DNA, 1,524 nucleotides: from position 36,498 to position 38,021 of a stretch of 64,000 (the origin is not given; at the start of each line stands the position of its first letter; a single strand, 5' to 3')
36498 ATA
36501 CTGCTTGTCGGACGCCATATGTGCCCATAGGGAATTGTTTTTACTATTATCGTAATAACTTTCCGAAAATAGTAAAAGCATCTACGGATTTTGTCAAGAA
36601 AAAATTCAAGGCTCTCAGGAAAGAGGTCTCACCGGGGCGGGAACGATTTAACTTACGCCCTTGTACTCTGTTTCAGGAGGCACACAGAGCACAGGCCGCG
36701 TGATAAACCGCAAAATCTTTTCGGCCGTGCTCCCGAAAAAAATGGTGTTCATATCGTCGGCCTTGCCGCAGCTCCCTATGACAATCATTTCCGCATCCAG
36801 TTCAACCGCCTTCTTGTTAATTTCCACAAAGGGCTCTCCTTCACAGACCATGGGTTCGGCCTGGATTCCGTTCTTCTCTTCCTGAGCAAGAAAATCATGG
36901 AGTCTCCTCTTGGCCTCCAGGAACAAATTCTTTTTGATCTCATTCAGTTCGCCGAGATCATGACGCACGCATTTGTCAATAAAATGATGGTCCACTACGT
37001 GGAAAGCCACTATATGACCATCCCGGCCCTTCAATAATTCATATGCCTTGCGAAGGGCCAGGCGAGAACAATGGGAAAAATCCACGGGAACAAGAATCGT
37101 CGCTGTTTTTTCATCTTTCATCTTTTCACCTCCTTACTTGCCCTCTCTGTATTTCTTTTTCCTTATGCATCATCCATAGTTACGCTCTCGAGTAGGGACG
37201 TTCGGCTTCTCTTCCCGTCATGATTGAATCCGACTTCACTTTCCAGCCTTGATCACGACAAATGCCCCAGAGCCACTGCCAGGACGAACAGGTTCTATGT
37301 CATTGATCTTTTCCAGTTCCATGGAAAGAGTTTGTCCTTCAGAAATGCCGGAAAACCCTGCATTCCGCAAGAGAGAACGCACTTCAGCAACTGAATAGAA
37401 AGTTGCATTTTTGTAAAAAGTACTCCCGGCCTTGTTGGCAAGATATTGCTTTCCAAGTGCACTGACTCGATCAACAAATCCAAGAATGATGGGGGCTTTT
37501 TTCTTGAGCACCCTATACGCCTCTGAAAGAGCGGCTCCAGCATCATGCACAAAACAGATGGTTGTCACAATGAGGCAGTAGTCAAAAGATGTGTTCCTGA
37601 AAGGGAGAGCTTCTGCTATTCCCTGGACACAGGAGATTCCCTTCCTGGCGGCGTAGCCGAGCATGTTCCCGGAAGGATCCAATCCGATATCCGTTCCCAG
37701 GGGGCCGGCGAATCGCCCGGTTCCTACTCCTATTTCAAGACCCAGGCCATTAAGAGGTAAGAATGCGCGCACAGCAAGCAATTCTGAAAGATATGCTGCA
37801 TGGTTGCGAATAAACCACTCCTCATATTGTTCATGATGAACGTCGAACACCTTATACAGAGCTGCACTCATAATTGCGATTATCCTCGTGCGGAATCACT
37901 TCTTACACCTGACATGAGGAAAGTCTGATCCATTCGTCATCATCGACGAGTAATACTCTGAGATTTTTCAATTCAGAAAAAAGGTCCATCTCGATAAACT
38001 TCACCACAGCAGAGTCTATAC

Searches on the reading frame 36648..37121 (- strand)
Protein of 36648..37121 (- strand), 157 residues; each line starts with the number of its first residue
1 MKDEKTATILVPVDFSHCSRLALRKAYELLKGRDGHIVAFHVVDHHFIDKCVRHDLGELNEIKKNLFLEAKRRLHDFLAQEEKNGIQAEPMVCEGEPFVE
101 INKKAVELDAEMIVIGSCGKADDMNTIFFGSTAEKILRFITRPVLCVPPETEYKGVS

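Call 3: search_protein_families(library=pfam, proteins=[window:36648-37121:-], max_evalue=0.01)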
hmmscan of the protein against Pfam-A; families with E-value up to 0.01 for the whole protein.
window:36648-37121:- (157 aa): 1 family
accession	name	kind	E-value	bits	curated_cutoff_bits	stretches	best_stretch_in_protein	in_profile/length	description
PF00582.32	Usp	-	2.5e-20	73.9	24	1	8-148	4-141/141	Universal stress protein family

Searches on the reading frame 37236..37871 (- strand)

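Call 3: search_protein_families(library=pfam, proteins=[window:37236-37871:-], max_evalue=0.01)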
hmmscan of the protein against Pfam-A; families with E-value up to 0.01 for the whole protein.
window:37236-37871:- (211 aa): 6 families
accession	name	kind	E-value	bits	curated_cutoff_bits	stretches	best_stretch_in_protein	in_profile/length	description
PF08241.18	Methyltransf_11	-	2.9e-15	57.1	21.2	1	45-126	1-91/95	Methyltransferase domain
PF13649.12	Methyltransf_25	-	1.4e-11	45.4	27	1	45-124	2-95/97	Methyltransferase domain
PF01209.24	Ubie_methyltran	-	4.1e-06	26.8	20.1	1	75-124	96-145/233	ubiE/COQ5 methyltransferase family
PF13489.12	Methyltransf_23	-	2e-05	24.8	27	1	28-177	9-163/164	Methyltransferase domain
PF08242.18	Methyltransf_12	-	2.1e-05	25.6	30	1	45-125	1-95/98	Methyltransferase domain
PF13847.12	Methyltransf_31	-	0.0038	17.4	27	1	61-142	31-121/145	Methyltransferase domain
